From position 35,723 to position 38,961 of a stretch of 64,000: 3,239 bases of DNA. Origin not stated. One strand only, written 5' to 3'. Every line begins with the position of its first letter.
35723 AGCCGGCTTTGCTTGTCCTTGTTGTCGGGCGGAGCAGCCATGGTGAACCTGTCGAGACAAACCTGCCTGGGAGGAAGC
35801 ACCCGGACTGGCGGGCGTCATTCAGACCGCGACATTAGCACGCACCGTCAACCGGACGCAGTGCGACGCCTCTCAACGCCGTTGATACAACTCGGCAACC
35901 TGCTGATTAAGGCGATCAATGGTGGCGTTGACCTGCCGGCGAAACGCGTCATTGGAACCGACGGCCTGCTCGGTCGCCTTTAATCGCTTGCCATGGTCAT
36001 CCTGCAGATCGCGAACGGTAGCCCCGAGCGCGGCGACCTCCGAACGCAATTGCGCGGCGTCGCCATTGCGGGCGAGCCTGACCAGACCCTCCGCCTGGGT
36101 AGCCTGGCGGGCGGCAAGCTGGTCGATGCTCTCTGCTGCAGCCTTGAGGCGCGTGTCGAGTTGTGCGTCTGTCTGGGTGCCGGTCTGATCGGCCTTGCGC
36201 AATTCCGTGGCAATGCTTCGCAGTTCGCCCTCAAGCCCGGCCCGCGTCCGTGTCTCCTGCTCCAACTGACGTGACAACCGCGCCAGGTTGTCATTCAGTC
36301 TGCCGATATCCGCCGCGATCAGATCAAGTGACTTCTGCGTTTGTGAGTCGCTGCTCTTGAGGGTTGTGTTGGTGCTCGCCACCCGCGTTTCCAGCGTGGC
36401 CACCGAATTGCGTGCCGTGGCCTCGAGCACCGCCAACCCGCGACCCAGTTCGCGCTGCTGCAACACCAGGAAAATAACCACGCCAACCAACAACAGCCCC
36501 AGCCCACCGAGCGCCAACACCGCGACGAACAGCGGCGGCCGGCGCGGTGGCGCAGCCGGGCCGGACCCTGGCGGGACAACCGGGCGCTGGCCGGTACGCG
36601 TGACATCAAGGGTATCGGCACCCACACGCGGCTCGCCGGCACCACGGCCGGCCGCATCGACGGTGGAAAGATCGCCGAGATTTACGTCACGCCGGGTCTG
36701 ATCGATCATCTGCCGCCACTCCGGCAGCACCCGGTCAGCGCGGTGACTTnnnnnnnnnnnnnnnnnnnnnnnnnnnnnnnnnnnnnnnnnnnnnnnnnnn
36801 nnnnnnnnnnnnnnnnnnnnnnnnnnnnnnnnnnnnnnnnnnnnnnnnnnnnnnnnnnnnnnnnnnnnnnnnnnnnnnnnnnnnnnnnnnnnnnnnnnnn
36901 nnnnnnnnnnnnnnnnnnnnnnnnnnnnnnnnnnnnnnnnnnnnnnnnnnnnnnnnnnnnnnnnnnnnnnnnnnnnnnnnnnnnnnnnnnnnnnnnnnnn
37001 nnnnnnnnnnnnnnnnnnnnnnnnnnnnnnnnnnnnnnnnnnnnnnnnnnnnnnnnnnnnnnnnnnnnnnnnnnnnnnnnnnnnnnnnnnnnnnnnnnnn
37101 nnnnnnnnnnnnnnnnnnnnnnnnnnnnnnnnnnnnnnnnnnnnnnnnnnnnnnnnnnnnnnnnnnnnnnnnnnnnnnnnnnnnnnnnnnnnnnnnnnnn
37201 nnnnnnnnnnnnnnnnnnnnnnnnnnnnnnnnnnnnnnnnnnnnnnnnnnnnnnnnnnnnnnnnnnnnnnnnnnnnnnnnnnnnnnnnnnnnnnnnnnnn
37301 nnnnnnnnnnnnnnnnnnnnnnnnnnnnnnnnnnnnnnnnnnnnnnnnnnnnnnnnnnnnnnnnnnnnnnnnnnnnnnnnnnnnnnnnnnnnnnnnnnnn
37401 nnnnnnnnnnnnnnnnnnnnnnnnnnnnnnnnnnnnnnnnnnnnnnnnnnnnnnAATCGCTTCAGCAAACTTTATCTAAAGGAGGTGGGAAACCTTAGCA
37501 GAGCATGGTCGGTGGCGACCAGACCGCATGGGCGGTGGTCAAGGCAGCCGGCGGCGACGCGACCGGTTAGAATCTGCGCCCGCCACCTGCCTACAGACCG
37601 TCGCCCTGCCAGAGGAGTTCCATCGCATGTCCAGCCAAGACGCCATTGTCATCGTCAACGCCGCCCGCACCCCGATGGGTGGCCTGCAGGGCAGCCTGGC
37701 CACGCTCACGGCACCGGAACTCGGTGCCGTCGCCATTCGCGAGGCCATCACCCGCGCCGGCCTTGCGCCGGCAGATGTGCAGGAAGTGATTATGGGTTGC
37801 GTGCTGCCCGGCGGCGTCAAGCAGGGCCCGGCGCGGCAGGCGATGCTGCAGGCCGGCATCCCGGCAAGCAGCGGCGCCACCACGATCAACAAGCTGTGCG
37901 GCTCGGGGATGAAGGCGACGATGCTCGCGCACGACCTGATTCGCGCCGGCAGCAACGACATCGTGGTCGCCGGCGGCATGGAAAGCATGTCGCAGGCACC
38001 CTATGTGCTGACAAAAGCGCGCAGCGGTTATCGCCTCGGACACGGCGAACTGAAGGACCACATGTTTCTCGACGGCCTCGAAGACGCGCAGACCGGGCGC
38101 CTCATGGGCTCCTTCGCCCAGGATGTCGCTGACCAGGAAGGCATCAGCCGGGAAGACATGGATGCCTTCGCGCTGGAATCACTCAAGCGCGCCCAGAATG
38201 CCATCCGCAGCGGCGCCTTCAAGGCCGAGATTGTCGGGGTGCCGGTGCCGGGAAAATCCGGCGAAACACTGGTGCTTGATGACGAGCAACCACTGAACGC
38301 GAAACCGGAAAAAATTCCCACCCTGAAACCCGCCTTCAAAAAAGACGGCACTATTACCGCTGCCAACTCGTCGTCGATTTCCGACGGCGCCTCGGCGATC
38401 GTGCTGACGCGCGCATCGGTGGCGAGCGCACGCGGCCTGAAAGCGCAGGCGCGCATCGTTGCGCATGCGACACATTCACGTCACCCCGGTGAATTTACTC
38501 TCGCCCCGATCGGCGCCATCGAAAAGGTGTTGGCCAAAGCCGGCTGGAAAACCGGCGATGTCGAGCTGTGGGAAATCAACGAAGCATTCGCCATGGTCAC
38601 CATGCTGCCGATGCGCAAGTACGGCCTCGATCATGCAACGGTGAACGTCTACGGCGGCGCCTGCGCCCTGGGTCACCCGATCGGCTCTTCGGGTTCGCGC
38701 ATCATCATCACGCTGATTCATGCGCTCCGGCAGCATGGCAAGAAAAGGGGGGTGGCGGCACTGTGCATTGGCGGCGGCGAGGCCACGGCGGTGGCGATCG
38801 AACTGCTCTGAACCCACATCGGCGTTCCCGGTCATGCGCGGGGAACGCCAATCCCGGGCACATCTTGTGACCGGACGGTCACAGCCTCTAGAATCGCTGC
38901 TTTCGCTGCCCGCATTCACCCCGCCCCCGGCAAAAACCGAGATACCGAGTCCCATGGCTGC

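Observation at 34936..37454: Uncharacterised three-gene envelope cluster next to tRNA-Leu: a secreted KAP-tailed protein plus two paralogous bitopic coiled-coil proteins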

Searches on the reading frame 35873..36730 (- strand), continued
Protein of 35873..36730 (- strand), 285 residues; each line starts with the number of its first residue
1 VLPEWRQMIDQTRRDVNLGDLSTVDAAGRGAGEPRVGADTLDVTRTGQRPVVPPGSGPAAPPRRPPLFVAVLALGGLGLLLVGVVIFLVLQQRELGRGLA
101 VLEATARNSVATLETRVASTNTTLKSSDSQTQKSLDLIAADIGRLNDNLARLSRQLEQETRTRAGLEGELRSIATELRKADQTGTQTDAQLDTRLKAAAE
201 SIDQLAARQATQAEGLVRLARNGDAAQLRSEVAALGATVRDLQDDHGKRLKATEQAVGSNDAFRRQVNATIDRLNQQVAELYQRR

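Call 46: search_protein_families(library=ncbifam, proteins=[L027:9905-10705:+, L019:9698-10594:+, L023:9794-10654:+, L020:9719-10513:+, L019:11136-12215:+, L023:10727-11752:+], max_evalue=0.1)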
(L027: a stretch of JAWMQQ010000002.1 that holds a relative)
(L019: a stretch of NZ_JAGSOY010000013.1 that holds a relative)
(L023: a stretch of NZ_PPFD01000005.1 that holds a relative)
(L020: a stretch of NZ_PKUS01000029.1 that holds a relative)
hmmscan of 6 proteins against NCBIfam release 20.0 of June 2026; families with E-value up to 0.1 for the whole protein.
L027:9905-10705:+ (266 aa): 24 families
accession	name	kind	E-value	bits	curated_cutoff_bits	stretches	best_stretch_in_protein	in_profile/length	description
NF003034.1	PRK03918.1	equivalog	2e-06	26.1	700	1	83-256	169-346/878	DNA double-strand break repair ATPase Rad50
TIGR02168.1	SMC_prok_B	equivalog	8e-06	23.9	567.35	1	85-260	280-866/1181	chromosome segregation protein SMC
TIGR02169.1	SMC_prok_A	equivalog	1.2e-05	23.3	729.4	1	84-261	293-476/1165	chromosome segregation protein SMC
NF045487.1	ASRP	equivalog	1.6e-05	23.7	300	1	146-261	316-435/593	archaea-specific SMC-related protein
NF052320.1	Cbp1_fam_LP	subfamily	0.00019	21.1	90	1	66-252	6-183/286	Cbp1 family collagen-binding glycoprotein adhesin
TIGR04527.1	mycoplas_twoTM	subfamily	0.00034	20.4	125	1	62-258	16-171/248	MG_279/MG_280 family protein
TIGR02135.1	phoU_full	equivalog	0.00042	20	130.25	1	125-260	5-136/212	phosphate signaling complex protein PhoU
NF008438.0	PRK11281.1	equivalog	0.00069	17.5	991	1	78-258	35-209/1113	mechanosensitive channel MscK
NF045780.1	TrlF_fam_ATP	equivalog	0.0019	17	350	1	84-260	514-699/944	TrlF family AAA-like ATPase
TIGR01843.1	type_I_hlyD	subfamily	0.0026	16.8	208.65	1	90-254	122-285/422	HlyD family type I secretion periplasmic adaptor subunit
NF041034.1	Rad50_Sulf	equivalog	0.004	15.1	1000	1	90-253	528-689/872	DNA double-strand break repair ATPase Rad50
TIGR04523.1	Mplasa_alph_rch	subfamily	0.0042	15.1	270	1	84-260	375-543/745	helix-rich protein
NF047363.1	Zn_ribbon_CdsZ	equivalog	0.0049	16.3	275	1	124-261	8-143/251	zinc ribbon domain regulatory protein CdsZ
NF002244.0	PRK01156.1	equivalog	0.017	13.2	847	1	92-227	586-730/895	DNA double-strand break repair ATPase Rad50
TIGR04211.1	SH3_and_anchor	equivalog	0.02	14.5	65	1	143-230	69-163/198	TIGR04211 family SH3 domain-containing protein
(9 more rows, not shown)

L019:9698-10594:+ (298 aa): 18 families
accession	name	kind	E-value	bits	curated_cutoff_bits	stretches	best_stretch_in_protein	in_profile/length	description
NF045487.1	ASRP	equivalog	7.3e-07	28.2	300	2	74-196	356-477/593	archaea-specific SMC-related protein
TIGR02168.1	SMC_prok_B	equivalog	4.7e-06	24.6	567.35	1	74-297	701-931/1181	chromosome segregation protein SMC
NF003034.1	PRK03918.1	equivalog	1.2e-05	23.6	700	1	73-296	165-378/878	DNA double-strand break repair ATPase Rad50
NF047516.1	LA_3659_fam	equivalog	1.7e-05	24.5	36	2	139-285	56-202/221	LA_3659 family protein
NF047514.1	SpiroCoCo_N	equivalog_domain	1.7e-05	24.5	75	2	139-285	56-202/221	SpiroCoCo family coiled-coil protein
NF041034.1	Rad50_Sulf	equivalog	4.9e-05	21.4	1000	1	78-267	543-730/872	DNA double-strand break repair ATPase Rad50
TIGR02169.1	SMC_prok_A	equivalog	6.1e-05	20.9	729.4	1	79-295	695-916/1165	chromosome segregation protein SMC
NF047515.1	SpiroCoCo_C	equivalog_domain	0.0001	21.6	125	1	152-276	108-225/313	SpiroCoCo family coiled-coil protein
NF041378.1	XopZ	subfamily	0.0001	20.5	1300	1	73-258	192-376/1292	XopZ family type III secretion system effector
NF045780.1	TrlF_fam_ATP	equivalog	0.00026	19.9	350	1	85-294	411-614/944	TrlF family AAA-like ATPase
NF002572.0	PRK02224.1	equivalog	0.00087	17.7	1087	1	73-274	251-445/888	DNA double-strand break repair ATPase Rad50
NF053563.1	Rkd4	equivalog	0.0016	16.6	860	1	74-296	262-469/747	arcadin-4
TIGR04527.1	mycoplas_twoTM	subfamily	0.0017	18.1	125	0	172-293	47-171/248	MG_279/MG_280 family protein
TIGR04211.1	SH3_and_anchor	equivalog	0.0029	17.2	65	1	150-232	75-161/198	TIGR04211 family SH3 domain-containing protein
NF002244.0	PRK01156.1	equivalog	0.011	13.9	847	1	83-223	583-722/895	DNA double-strand break repair ATPase Rad50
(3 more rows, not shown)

L023:9794-10654:+ (286 aa): 11 families
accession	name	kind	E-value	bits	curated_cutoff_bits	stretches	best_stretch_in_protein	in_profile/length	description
TIGR02168.1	SMC_prok_B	equivalog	0.00053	17.8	567.35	1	79-276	693-916/1181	chromosome segregation protein SMC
NF003034.1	PRK03918.1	equivalog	0.00075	17.6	700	1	147-276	158-286/878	DNA double-strand break repair ATPase Rad50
TIGR02169.1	SMC_prok_A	equivalog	0.001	16.8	729.4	1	79-275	773-971/1165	chromosome segregation protein SMC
NF045487.1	ASRP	equivalog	0.0011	17.7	300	1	147-274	121-243/593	archaea-specific SMC-related protein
TIGR04527.1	mycoplas_twoTM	subfamily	0.0016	18.2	125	0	61-196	19-128/248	MG_279/MG_280 family protein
NF045780.1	TrlF_fam_ATP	equivalog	0.0018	17.1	350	1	78-277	511-697/944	TrlF family AAA-like ATPase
NF040674.1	CPBP_fam_MrtP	equivalog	0.0048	16.4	250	1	44-191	61-211/354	myxosortase MrtP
NF009344.0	PRK12705.1-1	equivalog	0.0061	15.2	831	1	58-267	7-198/572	hypothetical protein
TIGR00006.1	TIGR00006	equivalog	0.0079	15.7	154.3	1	192-273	146-226/310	16S rRNA (cytosine(1402)-N(4))-methyltransferase RsmH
TIGR03185.1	DNA_S_dndD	equivalog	0.048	12.1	245.85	1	74-263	225-416/650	DNA sulfur modification protein DndD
NF041244.1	IglI_fam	subfamily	0.077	12.9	100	0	220-269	48-97/290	type VI secretion system protein IglI family protein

L020:9719-10513:+ (264 aa): 18 families
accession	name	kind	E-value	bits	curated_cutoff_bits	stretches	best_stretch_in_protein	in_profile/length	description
TIGR02169.1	SMC_prok_A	equivalog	7.8e-07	27.2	729.4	1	83-251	235-396/1165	chromosome segregation protein SMC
NF052320.1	Cbp1_fam_LP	subfamily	9.1e-06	25.4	90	1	66-251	6-182/286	Cbp1 family collagen-binding glycoprotein adhesin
NF045487.1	ASRP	equivalog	9.2e-06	24.5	300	1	126-260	126-268/593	archaea-specific SMC-related protein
TIGR02168.1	SMC_prok_B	equivalog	1e-05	23.5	567.35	1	86-259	323-914/1181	chromosome segregation protein SMC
TIGR02135.1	phoU_full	equivalog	1.3e-05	24.9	130.25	1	125-232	5-112/212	phosphate signaling complex protein PhoU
NF003034.1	PRK03918.1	equivalog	0.00028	19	700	1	92-258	199-362/878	DNA double-strand break repair ATPase Rad50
NF002244.0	PRK01156.1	equivalog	0.00066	17.9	847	1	96-240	590-736/895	DNA double-strand break repair ATPase Rad50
NF041034.1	Rad50_Sulf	equivalog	0.00093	17.2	1000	1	85-259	506-674/872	DNA double-strand break repair ATPase Rad50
NF004208.0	PRK05658.1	equivalog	0.0014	17.7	555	1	74-238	159-315/631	RNA polymerase sigma factor RpoD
TIGR04523.1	Mplasa_alph_rch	subfamily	0.0027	15.7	270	1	84-236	326-470/745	helix-rich protein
TIGR04527.1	mycoplas_twoTM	subfamily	0.012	15.3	125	1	125-255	36-168/248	MG_279/MG_280 family protein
NF047515.1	SpiroCoCo_C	equivalog_domain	0.024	13.8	125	1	120-231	116-253/313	SpiroCoCo family coiled-coil protein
NF047388.1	SA1320_fam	subfamily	0.026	13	230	1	115-222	449-565/644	SA1320 family protein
NF002572.0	PRK02224.1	equivalog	0.033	12.5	1087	1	97-229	472-608/888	DNA double-strand break repair ATPase Rad50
NF040788.1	S-lay_SlaB_Mtsph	equivalog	0.035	13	700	1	185-256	315-386/416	S-layer protein SlaB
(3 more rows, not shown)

L019:11136-12215:+ (359 aa): 0 families

L023:10727-11752:+ (341 aa): 0 families

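Call 52: predict_structure(alignment_id=A2)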
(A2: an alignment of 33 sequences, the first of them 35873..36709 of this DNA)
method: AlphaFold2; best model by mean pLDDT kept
length: 278 residues; sequences in the alignment: 33
mean_pLDDT: 70.6   pTM: 0.27
mean pLDDT of the five models: 70.6, 70.6, 64.7, 63.8, 59.4
residues with pLDDT >= 90: 22; 70-90: 174; 50-70: 31; < 50: 51
segments of 3 or more residues with pLDDT < 50: 1-14, 18-46, 48-50, 116-119
pLDDT, mean of each block of 10 residues (from residue 1): 40 47 36 36 46 57 84 91 85 81 75 54 70 80 79 74 72 71 76 79 77 72 78 81 78 84 91 84
secondary structure, 60 per line:
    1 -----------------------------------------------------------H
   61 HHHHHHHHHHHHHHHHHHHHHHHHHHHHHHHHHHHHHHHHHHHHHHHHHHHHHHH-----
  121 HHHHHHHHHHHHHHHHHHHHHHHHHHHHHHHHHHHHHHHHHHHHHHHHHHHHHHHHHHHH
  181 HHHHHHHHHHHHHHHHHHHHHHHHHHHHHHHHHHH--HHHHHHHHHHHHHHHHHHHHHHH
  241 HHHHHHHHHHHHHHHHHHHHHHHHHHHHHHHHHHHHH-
elements in order: H60-115 H121-215 H218-277
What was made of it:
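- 35873..36709 (-): Gene B: 278-aa single-pass membrane protein with a long coiled coil. Model shows helices 60-115, 121-215 and 218-277 (call 52).
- B is modelled as three long helices (call 52). No multimer prediction was available, and the single-chain B model has pTM 0.27 (call 52).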

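Call 57: search_protein_families(library=padloc, proteins=[window:35873-36709:-], max_evalue=0.1)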
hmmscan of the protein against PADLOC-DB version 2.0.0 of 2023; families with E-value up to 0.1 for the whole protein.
window:35873-36709:- (278 aa): 8 families
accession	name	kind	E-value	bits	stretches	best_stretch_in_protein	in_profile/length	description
PDLC00580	JetC3|JetC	-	0.0036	13.6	1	111-274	283-435/1068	DUF3584 domain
PDLC03865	LmuB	-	0.0058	12.8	1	106-239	525-682/1007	-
PDLC03859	LmuB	-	0.0077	13.5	1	125-267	352-482/611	-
PDLC00519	JetC1|JetC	-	0.02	11.1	1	118-271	269-450/1097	DUF3584 domain; MukB-like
PDLC00582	JetC3|JetC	-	0.02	10.6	1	104-275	829-998/1472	DUF3584 domain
PDLC04887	PDC-S06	-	0.039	10.5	1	120-275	110-261/790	-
PDLC03863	LmuB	-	0.04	10.6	0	179-275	195-285/610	-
PDLC00581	JetC3|JetC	-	0.064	9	1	103-273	317-915/1473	DUF3584 domain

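Call 58: search_protein_families(library=phrogs, proteins=[window:35873-36709:-], max_evalue=0.1)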
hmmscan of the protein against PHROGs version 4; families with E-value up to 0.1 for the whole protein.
window:35873-36709:- (278 aa): 3 families
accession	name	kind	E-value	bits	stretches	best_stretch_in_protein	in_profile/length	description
phrog_3999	-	unknown function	0.012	16.7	0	211-276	26-91/107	-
phrog_16648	-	unknown function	0.029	15.2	1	99-157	85-146/153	-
phrog_5218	-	unknown function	0.085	11.9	0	110-276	27-180/1599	-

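Call 59: search_solved_structures(query=A2, max_evalue=1)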
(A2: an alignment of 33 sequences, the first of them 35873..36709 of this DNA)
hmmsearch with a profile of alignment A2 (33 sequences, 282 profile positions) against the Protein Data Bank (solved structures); distinct sequences matched with E-value up to 1: 19.
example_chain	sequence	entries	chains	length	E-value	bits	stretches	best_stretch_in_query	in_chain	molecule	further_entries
8qae_A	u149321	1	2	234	2.4e-08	37.3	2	128-218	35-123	sc-apCC-6-SLLA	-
2d3e_A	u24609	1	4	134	0.00058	23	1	136-221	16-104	General control protein GCN4 and Tropomyosin 1 alpha chain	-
2efr_A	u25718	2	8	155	0.0036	20.4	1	136-221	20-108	General control protein GCN4 and Tropomyosin 1 alpha chain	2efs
8a3k_UNK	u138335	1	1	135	0.0042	20.2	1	150-225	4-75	sc-apCC-4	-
9hz8_A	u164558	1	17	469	0.0057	19.7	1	128-207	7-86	Major capsid protein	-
7o92_A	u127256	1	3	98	0.053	16.6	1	138-217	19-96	hypothetical protein UY81_C0065G0003 residues 18-54 from Candidatus Giovannonibacteria bac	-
5j0k_A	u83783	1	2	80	0.11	15.5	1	149-215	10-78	designed protein 2L4HC2_23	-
2etn_A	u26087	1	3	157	0.11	15.5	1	136-207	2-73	anti-cleavage anti-GreA transcription factor Gfh1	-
6kos_A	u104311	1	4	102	0.27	14.2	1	139-215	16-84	SUWA (Super WA20)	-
2wpr_A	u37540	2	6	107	0.29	14.1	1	137-217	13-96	TRIMERIC AUTOTRANSPORTER ADHESIN FRAGMENT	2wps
8fwg_g1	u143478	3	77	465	0.33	13.9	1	132-208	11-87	Major capsid protein, gp9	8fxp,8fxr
6snz_A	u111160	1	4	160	0.33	13.9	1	143-251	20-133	Prelamin-A/C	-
2hy6_A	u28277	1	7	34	0.45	13.5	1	191-218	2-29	General control protein GCN4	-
2r2v_A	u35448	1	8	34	0.59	13.1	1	191-218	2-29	GCN4 leucine zipper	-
8qkd_A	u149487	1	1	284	0.67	12.9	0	130-213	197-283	sc-CC-5-24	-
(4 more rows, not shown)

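Call 69: list_cluster_members(proteins=[L023:9794-10651:+, L020:9719-10510:+, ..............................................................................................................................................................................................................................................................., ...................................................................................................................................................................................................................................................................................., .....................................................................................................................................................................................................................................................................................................])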
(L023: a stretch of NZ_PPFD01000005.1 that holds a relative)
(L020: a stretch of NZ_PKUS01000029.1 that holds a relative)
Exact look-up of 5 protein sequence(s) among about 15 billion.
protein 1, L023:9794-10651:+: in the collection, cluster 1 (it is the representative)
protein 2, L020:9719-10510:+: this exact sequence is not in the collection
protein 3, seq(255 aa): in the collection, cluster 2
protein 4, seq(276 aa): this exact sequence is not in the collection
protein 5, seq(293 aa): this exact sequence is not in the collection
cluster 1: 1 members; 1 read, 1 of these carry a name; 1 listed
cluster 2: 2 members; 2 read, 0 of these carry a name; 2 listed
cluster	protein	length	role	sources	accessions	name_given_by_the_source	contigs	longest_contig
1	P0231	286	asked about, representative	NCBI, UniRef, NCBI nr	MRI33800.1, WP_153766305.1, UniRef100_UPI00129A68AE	hypothetical protein EOPP23_12470 [Endozoicomonas sp. OPT23] | hypothetical protein n=1 Tax=Endozoicomonas sp. OPT23 TaxID=2072845 RepID=UPI00129A68AE | hypothetical protein [Endozoicomonas sp. OPT23]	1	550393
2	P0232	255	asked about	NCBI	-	-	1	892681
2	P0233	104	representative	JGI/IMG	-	-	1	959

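Call 83: fold_search(model_id=the predicted structure, library=pdb)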
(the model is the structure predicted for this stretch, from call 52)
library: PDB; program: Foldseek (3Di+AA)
matches with E <= 10: 1; with E <= 0.001: 0
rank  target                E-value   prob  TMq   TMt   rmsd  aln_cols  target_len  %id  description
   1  9fqr_Q2               4.4e+00  0.12  0.29  0.22  46.1       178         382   18  96-nm repeat of axonemal doublet microtubules from bovine sperm (released 2025-03-26)
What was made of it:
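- Tried and rejected: Foldseek of the B model found nothing (call 83).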

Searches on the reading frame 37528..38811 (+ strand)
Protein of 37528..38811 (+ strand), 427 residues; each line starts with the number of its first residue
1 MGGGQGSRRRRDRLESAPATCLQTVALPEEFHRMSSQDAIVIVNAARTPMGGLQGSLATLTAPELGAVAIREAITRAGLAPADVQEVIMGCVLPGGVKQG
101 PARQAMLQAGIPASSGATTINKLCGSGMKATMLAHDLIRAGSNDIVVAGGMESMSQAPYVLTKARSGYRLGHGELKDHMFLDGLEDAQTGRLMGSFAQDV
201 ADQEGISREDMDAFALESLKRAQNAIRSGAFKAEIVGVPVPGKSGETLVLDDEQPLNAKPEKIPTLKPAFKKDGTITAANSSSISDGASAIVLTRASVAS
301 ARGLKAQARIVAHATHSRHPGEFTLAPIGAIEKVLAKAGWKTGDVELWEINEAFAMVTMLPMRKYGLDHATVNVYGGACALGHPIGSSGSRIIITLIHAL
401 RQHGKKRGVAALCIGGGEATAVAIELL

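Call 3: search_protein_families(library=pfam, proteins=[window:37528-38811:+], max_evalue=1)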
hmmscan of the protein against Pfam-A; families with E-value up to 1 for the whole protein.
window:37528-38811:+ (427 aa): 5 families
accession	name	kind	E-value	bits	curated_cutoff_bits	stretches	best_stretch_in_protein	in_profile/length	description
PF00108.29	Thiolase_N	-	8.5e-84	281.4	26.4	1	40-296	1-259/260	Thiolase, N-terminal domain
PF02803.24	Thiolase_C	-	1.5e-40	138.1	27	1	305-425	2-122/123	Thiolase, C-terminal domain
PF22691.2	Thiolase_C_1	-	1.2e-05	25.5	28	1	324-367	17-60/144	Thiolase C-terminal domain-like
PF00109.32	ketoacyl-synt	-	0.00036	20.6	20.8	1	119-156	169-206/252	Beta-ketoacyl synthase, N-terminal domain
PF08545.16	ACP_syn_III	-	0.33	11.3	24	0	120-155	3-38/80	3-Oxoacyl-[acyl-carrier-protein (ACP)] synthase III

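Call 4: search_protein_families(library=ncbifam, proteins=[window:37528-38811:+], max_evalue=1)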
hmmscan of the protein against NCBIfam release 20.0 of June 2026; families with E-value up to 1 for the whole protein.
window:37528-38811:+ (427 aa): 55 families (the best 25 are shown)
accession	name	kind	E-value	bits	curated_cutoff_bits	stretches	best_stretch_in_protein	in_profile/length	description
NF005404.0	PRK06954.1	subfamily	4.1e-175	582.5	687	1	36-427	5-397/397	acetyl-CoA C-acetyltransferase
NF006086.0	PRK08235.1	equivalog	1.4e-125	419.4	526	1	40-425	4-391/393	acetyl-CoA C-acetyltransferase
TIGR01930.1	AcCoA-C-Actrans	subfamily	3.2e-123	411.5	240.55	1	42-425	1-385/385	acetyl-CoA C-acyltransferase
NF004206.0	PRK05656.1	subfamily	5.2e-120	401.1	688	1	39-425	3-391/392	acetyl-CoA C-acetyltransferase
NF042967.1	AcCoAtase_PhaA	equivalog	5.6e-103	345.1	740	1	40-426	4-395/396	acetyl-CoA acetyltransferase PhaA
NF006552.0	PRK09051.1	subfamily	6.3e-100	335.2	565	1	37-425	3-393/395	beta-ketothiolase BktB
NF005152.0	PRK06633.1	equivalog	9.3e-94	314.2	675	1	39-425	4-390/392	acetyl-CoA C-acetyltransferase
NF006551.0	PRK09050.1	subfamily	1.6e-92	310.7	605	1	40-425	4-399/401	3-oxoadipyl-CoA thiolase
TIGR02430.1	pcaF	equivalog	1.4e-91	307.5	597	1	40-425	3-398/400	3-oxoadipyl-CoA thiolase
NF042999.1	bketothiol_BktB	equivalog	9.1e-90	301.7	725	1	38-425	3-392/394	beta-ketothiolase BktB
NF004983.0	PRK06366.1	equivalog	1.2e-83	281.3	627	1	40-426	4-386/388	acetyl-CoA C-acetyltransferase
NF004853.0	PRK06205.1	subfamily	1.9e-83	280.7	551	1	39-425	3-401/404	acetyl-CoA C-acetyltransferase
NF005889.0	PRK07850.1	equivalog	1.5e-80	271.2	515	1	40-425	4-385/387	steroid 3-ketoacyl-CoA thiolase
NF005077.0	PRK06504.1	subfamily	1.8e-80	271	590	1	41-425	5-388/390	acetyl-CoA C-acetyltransferase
NF005033.0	PRK06445.1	equivalog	3.6e-79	266.7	511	1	58-425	29-393/395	acetyl-CoA C-acetyltransferase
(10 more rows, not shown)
